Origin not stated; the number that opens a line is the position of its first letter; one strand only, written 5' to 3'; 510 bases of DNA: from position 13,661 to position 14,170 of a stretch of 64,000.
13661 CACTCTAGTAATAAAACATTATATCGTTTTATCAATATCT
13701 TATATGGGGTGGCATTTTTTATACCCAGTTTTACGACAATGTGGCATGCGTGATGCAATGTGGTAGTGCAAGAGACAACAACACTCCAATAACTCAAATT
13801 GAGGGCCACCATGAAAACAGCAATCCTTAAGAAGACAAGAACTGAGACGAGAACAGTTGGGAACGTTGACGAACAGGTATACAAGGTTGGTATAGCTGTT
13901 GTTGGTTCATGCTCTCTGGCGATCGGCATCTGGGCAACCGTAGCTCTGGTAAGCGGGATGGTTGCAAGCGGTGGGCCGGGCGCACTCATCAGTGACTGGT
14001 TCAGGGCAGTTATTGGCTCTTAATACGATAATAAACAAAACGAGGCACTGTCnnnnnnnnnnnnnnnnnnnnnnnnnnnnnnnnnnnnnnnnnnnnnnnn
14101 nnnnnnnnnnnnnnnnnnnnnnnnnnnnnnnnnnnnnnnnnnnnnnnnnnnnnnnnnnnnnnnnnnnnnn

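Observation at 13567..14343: Sigma-54 promoter driving two tandem paralogous ~70-aa hydrophobic proteins of unknown family, directly downstream of a PAS-kinase/NtrC-type pair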

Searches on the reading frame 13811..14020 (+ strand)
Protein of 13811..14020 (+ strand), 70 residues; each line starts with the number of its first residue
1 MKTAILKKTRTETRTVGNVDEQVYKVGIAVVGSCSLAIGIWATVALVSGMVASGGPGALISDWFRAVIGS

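Call 4: search_protein_families(library=pfam, proteins=[window:13811-14020:+], max_evalue=10)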
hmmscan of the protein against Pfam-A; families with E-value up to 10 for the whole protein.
seq(70 aa): 0 families

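Call 5: search_protein_families(library=ncbifam, proteins=[window:13811-14020:+], max_evalue=10)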
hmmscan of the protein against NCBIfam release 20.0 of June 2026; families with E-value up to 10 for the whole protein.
seq(70 aa): 0 families

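Call 8: find_homologous_proteins(query=window:13811-14020:+, max_evalue=0.01)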
Query seq(70 aa) (70 aa): 90 proteins with E <= 0.01 among 91 candidates.
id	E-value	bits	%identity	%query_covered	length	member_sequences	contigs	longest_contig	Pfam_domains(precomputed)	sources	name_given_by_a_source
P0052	5.0e-35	135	97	100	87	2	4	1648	-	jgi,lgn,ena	-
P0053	6.2e-35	135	96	100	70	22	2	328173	-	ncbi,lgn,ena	-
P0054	2.0e-33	130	89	100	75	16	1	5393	-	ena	-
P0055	2.4e-33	130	93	100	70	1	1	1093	-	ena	-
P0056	2.6e-33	130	91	100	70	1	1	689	-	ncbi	-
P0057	3.3e-33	130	91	100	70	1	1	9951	-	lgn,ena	-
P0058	3.3e-33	130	89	100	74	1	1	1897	-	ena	-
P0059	8.5e-33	128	90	100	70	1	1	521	-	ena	-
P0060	9.3e-33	128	89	100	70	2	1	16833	-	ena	-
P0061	9.3e-33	128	87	100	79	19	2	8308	-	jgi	jgi:hypothetical protein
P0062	3.0e-32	127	90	100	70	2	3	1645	-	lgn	-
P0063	3.3e-32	126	87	100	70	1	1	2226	-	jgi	-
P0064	4.2e-32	126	87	100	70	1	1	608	-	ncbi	-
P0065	4.3e-32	126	87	100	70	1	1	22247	-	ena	-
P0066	4.4e-32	126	87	100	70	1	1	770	-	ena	-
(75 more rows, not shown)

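Call 13: find_related_loci(query=A1, collection=genome_contigs, flank=6000)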
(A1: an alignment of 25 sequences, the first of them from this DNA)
Query A1 (70 aa) in genome_contigs; peptide patterns used: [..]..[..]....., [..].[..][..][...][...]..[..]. (x = any residue, [..] = any of these).
148 stretches matched a pattern; 42 encode a relative of the query (tblastn E <= 1e-3); 42 distinct loci.
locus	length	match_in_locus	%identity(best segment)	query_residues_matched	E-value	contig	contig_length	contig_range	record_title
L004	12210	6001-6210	97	1-70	2e-40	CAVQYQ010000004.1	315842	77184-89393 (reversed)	MAG: uncultured delta proteobacterium isolate MFD03804.bin.1.183 genome assembly, contig: contig_22785, whole genome sho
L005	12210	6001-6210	96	1-70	5e-40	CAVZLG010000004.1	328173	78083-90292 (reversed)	MAG: uncultured delta proteobacterium isolate MFD03804.bin.2.98 genome assembly, contig: contig_18160, whole genome shot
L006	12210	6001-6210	94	1-70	1e-39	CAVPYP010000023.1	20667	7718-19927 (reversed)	MAG: uncultured delta proteobacterium isolate MFD09964.bin.2.216 genome assembly, contig: contig_48039, whole genome sho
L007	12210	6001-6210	91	1-70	6e-39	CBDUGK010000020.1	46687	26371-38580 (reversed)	MAG TPA_asm: uncultured Desulfobulbaceae bacterium isolate SRR22808130_binner12_Refined_12 genome assembly, contig: ERZ2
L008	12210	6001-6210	91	1-70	6e-39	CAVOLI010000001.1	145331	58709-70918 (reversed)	MAG: uncultured delta proteobacterium isolate MFD09964.bin.2.242 genome assembly, contig: contig_10834, whole genome sho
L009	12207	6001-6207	91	1-69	1e-38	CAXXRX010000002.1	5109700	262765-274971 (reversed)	MAG: Desulfocapsaceae bacterium isolate 1aa78899-e997-4579-a1ce-6e823d9c38b0 genome assembly, contig: contig_2, whole ge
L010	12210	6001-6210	91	1-70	7e-39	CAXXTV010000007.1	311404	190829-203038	MAG: Desulfocapsaceae bacterium isolate 9ac7e68f-4adb-488a-affb-9f10dc14a897 genome assembly, contig: contig_7, whole ge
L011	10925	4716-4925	84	1-70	9e-37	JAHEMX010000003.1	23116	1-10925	MAG: Desulfobulbaceae bacterium isolate Ww85 NODE_3956_length_23116_cov_3.033486, whole genome shotgun sequence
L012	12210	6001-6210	84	1-70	6e-37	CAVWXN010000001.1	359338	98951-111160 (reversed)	MAG: uncultured delta proteobacterium isolate MFD03804.bin.1.157 genome assembly, contig: contig_11170, whole genome sho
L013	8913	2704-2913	83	1-70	1e-36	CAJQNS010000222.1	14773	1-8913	MAG: uncultured Desulfofustis sp. isolate 10_20180412_Bin_METABAT_65_1 genome assembly, contig: c_000007701981, whole ge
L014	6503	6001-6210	84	1-70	8e-36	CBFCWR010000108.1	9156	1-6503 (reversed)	MAG TPA_asm: uncultured Desulfofustis sp. isolate SRR22297272_binner23_Refined_5 genome assembly, contig: ERZ25654850.27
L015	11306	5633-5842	84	1-70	5e-36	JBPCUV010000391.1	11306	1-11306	MAG: Desulfocapsaceae bacterium isolate MAG_seacave_93 S1Ck127_10405338, whole genome shotgun sequence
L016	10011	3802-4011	83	1-70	2e-35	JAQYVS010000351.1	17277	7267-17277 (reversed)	MAG: Desulfofustis sp. isolate SG_15_bin11 SG_15_bin.11.orig_15_k141_4196586, whole genome shotgun sequence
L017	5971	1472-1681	80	1-70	5e-35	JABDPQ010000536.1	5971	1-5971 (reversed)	MAG: Desulfobacterales bacterium isolate Site_B18 k127_680073, whole genome shotgun sequence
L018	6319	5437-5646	81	1-70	2e-34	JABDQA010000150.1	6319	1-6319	MAG: Desulfofustis sp. isolate Site_B28 k127_1098837, whole genome shotgun sequence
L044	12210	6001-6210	37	1-69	5e-9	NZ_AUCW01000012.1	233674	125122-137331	Desulfogranum mediterraneum DSM 13871 G494DRAFT_scaffold00008.8_C, whole genome shotgun sequence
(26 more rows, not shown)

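Call 18: search_protein_representatives(alignment_id=A1)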
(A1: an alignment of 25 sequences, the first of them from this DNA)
Query: 25 sequences, 72 profile positions. Proteins with E-value up to 0.001 (for the whole library): 241; up to 1e-10: 56; up to 1e-30: 0. The best 150 are listed.
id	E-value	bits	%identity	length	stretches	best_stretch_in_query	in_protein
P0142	6.4e-22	93.3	-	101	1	1-71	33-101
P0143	7.6e-22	93.0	-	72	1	1-72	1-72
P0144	3.1e-20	87.9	-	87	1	4-71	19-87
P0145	6.0e-19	83.7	-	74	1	5-71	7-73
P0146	1.8e-18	82.2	-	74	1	1-71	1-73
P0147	5.6e-18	80.6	-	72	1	5-71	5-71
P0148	1.8e-17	79.0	-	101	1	3-71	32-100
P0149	3.4e-17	78.2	-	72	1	1-71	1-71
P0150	3.8e-17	78.0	-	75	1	6-72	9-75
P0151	4.7e-17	77.7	-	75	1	6-71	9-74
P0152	1.1e-16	76.5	-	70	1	4-71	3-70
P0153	2.6e-16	75.3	-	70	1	4-71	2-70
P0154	4.5e-16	74.5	-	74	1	5-72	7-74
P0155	5.4e-16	74.3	-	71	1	4-71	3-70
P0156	8.9e-16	73.6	-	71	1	10-71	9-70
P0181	3.3e-12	62.1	-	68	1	11-71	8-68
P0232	4.1e-08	49.0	-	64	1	11-71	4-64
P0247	2.0e-07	46.9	-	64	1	10-68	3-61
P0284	6.7e-06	41.9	-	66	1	8-71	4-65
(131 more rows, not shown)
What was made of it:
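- The family has at least 241 clusters at 50% identity, all about 64-77 aa (call 18).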

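Call 21: find_homologous_proteins(query=A2, max_evalue=0.001)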
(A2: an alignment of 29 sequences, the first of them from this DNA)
Query A2 (29 sequences) (70 aa, profile of the alignment): 127 proteins with E <= 0.001 among 835 candidates; the best 120 are listed.
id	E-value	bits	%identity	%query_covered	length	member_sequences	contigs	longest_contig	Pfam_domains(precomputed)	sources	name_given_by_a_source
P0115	2.0e-22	96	80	100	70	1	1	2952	-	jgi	jgi:hypothetical protein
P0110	2.1e-22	96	81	100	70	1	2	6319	-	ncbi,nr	ncbi:MAG: hypothetical protein KJO28_04860 [Desulfofustis sp.]|nr:hypothetical protein [Desulfofusti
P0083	2.2e-22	96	84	100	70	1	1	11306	-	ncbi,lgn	ncbi:MAG: hypothetical protein ACR2PB_12920 [Desulfocapsaceae bacterium]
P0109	2.3e-22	96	81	100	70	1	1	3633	-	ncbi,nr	ncbi:MAG: hypothetical protein HKN69_12820 [Desulfofustis sp.]|nr:hypothetical protein [Desulfofusti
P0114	2.7e-22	96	81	100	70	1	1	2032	-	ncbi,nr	ncbi:MAG: hypothetical protein HKP52_06120 [Desulfofustis sp.]|nr:hypothetical protein [Desulfofusti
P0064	3.5e-22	96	87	100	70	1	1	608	-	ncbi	-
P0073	4.2e-22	95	84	100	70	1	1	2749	-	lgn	-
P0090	5.0e-22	95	86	100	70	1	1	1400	-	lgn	-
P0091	5.5e-22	95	83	100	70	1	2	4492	-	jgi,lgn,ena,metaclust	metaclust:\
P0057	5.7e-22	95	91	100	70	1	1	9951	-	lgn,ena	-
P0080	6.4e-22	95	84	100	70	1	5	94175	-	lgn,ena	-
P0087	6.5e-22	95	84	100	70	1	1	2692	-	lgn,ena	-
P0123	7.3e-22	95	80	99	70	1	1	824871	-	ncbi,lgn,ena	-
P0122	7.3e-22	95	77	100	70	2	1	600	-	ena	-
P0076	7.4e-22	95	86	100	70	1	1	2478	-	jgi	jgi:hypothetical protein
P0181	1.2e-18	84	30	89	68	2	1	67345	-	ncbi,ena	-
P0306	4.0e-17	80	32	90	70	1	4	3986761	-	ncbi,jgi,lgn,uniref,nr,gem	ncbi:hypothetical protein UWK_03024 [Desulfocapsa sulfexigens DSM 10523]|uniref:Uncharacterized prot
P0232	1.3e-15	75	34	91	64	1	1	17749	-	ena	-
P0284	1.8e-15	74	50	46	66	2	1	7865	-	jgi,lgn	jgi:hypothetical protein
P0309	3.0e-15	74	30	99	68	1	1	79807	-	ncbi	-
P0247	1.2e-14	72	33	69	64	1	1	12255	-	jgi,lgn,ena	-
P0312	1.3e-14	71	41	97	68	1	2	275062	-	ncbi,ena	-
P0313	1.5e-14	71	37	70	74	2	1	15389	-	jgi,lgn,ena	-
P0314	1.7e-14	71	40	97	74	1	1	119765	-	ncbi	-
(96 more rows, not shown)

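Call 22: search_protein_families(library=pfam, alignment_id=A2, max_evalue=1)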
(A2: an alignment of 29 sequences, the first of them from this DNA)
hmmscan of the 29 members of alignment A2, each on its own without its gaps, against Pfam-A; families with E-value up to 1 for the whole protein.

A. member 1, seq(70 aa): 0 families

B. families by the number of members that match (of 29 scanned): 5 families
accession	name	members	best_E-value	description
PF19337.4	BAMBI_C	1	0.044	BMP and activin membrane-bound inhibitor homolog C-terminus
PF06911.18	Senescence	1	0.046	Senescence domain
PF18978.5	DUF5714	1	0.092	Family of unknown function (DUF5714)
PF02921.19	UCR_TM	1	0.12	Ubiquinol cytochrome reductase transmembrane region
PF17637.8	DUF5516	1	0.17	Family of unknown function (DUF5516)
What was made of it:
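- On Psp proteins (PspA/B/C/D/G): No Pfam or NCBIfam hit for smA, smB or 29 family members (calls 4, 5, 22).
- On Type IV / Flp pilins: No pilin Pfam hit (calls 4, 22).
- On HmcD-like peptide (Pfam PF28260, DVU_0533): No hit for smA or smB (calls 4, 22).
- No class III or Flp leader motif, no double-glycine leader and no N_methyl or other Pfam hit (calls 4, 5, 22).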

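Call 23: find_encoding_contigs(protein=P0306, flank=8000, max_places=2)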
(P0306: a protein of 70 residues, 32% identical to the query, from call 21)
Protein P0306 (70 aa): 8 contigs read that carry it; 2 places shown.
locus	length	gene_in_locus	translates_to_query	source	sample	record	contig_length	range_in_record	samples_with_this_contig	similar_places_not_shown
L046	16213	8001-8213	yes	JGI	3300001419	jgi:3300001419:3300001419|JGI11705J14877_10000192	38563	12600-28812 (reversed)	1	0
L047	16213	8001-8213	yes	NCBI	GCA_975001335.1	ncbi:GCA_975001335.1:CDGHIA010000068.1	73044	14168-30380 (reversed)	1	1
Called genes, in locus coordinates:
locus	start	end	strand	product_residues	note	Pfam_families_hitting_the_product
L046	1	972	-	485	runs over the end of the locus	PF13576:Pentapeptide_3 (faint), PF13599:Pentapeptide_4, PF00805:Pentapeptide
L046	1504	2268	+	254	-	PF12838:Fer4_7 (weak), PF13237:Fer4_10 (weak), PF13247:Fer4_11, PF12838:Fer4_7, PF13187:Fer4_9 (weak), PF12797:Fer4_2 (weak), PF00037:Fer4, PF12837:Fer4_6 (weak), +4 more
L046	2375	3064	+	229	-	-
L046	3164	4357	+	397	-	PF03916:NrfD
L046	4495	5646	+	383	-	PF08448:PAS_4, PF13426:PAS_9, PF00512:HisKA, PF02518:HATPase_c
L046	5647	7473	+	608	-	PF00072:Response_reg, PF00989:PAS (weak), PF08448:PAS_4, PF13426:PAS_9, PF00158:Sigma54_activat, PF14532:Sigma54_activ_2, PF25601:AAA_lid_14, PF02954:HTH_8, +2 more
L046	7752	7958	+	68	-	-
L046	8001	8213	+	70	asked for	-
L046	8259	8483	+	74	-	-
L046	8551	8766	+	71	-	-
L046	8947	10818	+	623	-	PF00004:AAA, PF07728:AAA_5 (faint), PF17862:AAA_lid_3, PF01434:Peptidase_M41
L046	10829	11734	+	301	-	-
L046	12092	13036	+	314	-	PF02085:Cytochrom_CIII (faint), PF03264:Cytochrom_NNT (faint), PF14522:Cytochrome_C7, PF14537:Cytochrom_c3_2 (faint), PF09699:Paired_CXXCH_1 (faint), PF14522:Cytochrome_C7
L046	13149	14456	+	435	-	PF03916:NrfD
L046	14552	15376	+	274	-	PF12797:Fer4_2 (faint), PF12837:Fer4_6 (faint), PF12838:Fer4_7 (weak), PF13237:Fer4_10 (weak), PF13247:Fer4_11, PF12838:Fer4_7 (weak), PF13187:Fer4_9 (weak), PF00037:Fer4 (weak)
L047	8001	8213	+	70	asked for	-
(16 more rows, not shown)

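Call 24: find_encoding_contigs(protein=P0181, flank=8000, max_places=2)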
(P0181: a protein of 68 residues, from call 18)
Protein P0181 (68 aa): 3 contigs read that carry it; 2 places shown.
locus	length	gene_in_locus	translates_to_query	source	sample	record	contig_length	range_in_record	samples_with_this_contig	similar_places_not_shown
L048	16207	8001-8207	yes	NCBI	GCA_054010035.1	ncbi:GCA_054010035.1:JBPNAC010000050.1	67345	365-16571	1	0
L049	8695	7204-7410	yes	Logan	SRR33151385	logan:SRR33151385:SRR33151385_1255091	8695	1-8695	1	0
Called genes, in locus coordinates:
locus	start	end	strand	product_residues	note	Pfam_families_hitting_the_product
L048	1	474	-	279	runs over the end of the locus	?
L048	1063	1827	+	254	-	PF13237:Fer4_10 (weak), PF13247:Fer4_11, PF12838:Fer4_7, PF13187:Fer4_9 (weak), PF12797:Fer4_2 (weak), PF00037:Fer4, PF12837:Fer4_6 (weak), PF13237:Fer4_10 (weak)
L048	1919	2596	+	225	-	PF02085:Cytochrom_CIII (faint), PF22113:Mtrc-MtrF_II-IV_dom (faint), PF14522:Cytochrome_C7, PF14537:Cytochrom_c3_2 (faint), PF14522:Cytochrome_C7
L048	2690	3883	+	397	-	PF03916:NrfD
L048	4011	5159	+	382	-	PF00989:PAS (faint), PF08448:PAS_4, PF13426:PAS_9, PF00512:HisKA, PF02518:HATPase_c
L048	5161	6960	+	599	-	PF00072:Response_reg, PF00989:PAS, PF08448:PAS_4, PF13426:PAS_9, PF00158:Sigma54_activat, PF14532:Sigma54_activ_2, PF25601:AAA_lid_14, PF02954:HTH_8, +2 more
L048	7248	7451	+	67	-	-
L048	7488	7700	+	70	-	-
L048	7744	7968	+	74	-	-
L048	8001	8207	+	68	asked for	-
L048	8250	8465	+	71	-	-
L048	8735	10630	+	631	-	PF07728:AAA_5 (faint), PF00004:AAA, PF17862:AAA_lid_3, PF01434:Peptidase_M41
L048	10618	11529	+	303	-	-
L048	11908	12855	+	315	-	PF02085:Cytochrom_CIII (faint), PF03264:Cytochrom_NNT (faint), PF14522:Cytochrome_C7, PF14537:Cytochrom_c3_2 (faint), PF09699:Paired_CXXCH_1 (faint), PF14522:Cytochrome_C7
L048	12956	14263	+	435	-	PF03916:NrfD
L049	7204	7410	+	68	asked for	-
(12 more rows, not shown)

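Call 25: find_encoding_contigs(protein=P0312, flank=8000, max_places=2)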
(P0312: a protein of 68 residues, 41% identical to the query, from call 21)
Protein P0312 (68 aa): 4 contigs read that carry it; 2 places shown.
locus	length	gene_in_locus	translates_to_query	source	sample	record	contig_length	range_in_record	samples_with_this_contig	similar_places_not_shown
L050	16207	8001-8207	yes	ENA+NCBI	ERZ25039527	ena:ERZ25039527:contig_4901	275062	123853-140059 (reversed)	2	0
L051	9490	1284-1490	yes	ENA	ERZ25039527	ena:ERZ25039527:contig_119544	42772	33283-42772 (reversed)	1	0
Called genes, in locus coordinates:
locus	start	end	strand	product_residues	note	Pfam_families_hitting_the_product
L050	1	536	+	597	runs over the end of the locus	PF00072:Response_reg, PF08448:PAS_4, PF13426:PAS_9 (weak), PF00158:Sigma54_activat, PF14532:Sigma54_activ_2, PF07728:AAA_5 (weak), PF25601:AAA_lid_14, PF02954:HTH_8, +1 more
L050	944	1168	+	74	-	-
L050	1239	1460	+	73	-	-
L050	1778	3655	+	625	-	PF00004:AAA, PF17862:AAA_lid_3, PF01434:Peptidase_M41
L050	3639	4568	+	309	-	-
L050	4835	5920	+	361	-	PF08448:PAS_4, PF13426:PAS_9 (faint), PF00512:HisKA, PF02518:HATPase_c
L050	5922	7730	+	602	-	PF00072:Response_reg, PF08448:PAS_4 (weak), PF13426:PAS_9 (weak), PF00158:Sigma54_activat, PF14532:Sigma54_activ_2, PF07728:AAA_5 (weak), PF25601:AAA_lid_14, PF02954:HTH_8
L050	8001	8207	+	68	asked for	-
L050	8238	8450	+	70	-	-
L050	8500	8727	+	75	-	-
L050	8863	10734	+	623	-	PF13191:AAA_16 (faint), PF00004:AAA, PF07728:AAA_5 (faint), PF17862:AAA_lid_3, PF01434:Peptidase_M41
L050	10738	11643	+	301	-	-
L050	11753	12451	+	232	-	PF02085:Cytochrom_CIII (faint), PF14522:Cytochrome_C7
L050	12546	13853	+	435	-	PF03916:NrfD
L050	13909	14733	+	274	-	PF13237:Fer4_10 (weak), PF13247:Fer4_11, PF12838:Fer4_7 (weak), PF13187:Fer4_9 (weak), PF00037:Fer4 (weak), PF12797:Fer4_2 (weak), PF12837:Fer4_6 (weak)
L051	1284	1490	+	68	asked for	-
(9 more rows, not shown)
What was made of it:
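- One locus carries two complete modules in tandem (call 25).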

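Call 27: find_encoding_contigs(protein=P0284, flank=8000, max_places=2)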
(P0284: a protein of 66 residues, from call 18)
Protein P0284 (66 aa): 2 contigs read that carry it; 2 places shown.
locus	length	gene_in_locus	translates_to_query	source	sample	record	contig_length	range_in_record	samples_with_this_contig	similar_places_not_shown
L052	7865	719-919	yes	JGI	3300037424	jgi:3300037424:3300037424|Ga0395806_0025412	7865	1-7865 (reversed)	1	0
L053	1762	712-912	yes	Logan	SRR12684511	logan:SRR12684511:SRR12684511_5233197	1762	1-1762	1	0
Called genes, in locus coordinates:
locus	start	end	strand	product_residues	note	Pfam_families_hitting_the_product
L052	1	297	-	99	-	?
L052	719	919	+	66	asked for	-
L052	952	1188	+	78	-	-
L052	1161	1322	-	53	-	-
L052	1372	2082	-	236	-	PF00239:Resolvase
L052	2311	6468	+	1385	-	PF00176:SNF2-rel_dom, PF00271:Helicase_C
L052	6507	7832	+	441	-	PF00815:Histidinol_dh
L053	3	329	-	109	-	?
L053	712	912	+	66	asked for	-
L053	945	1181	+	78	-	-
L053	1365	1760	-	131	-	?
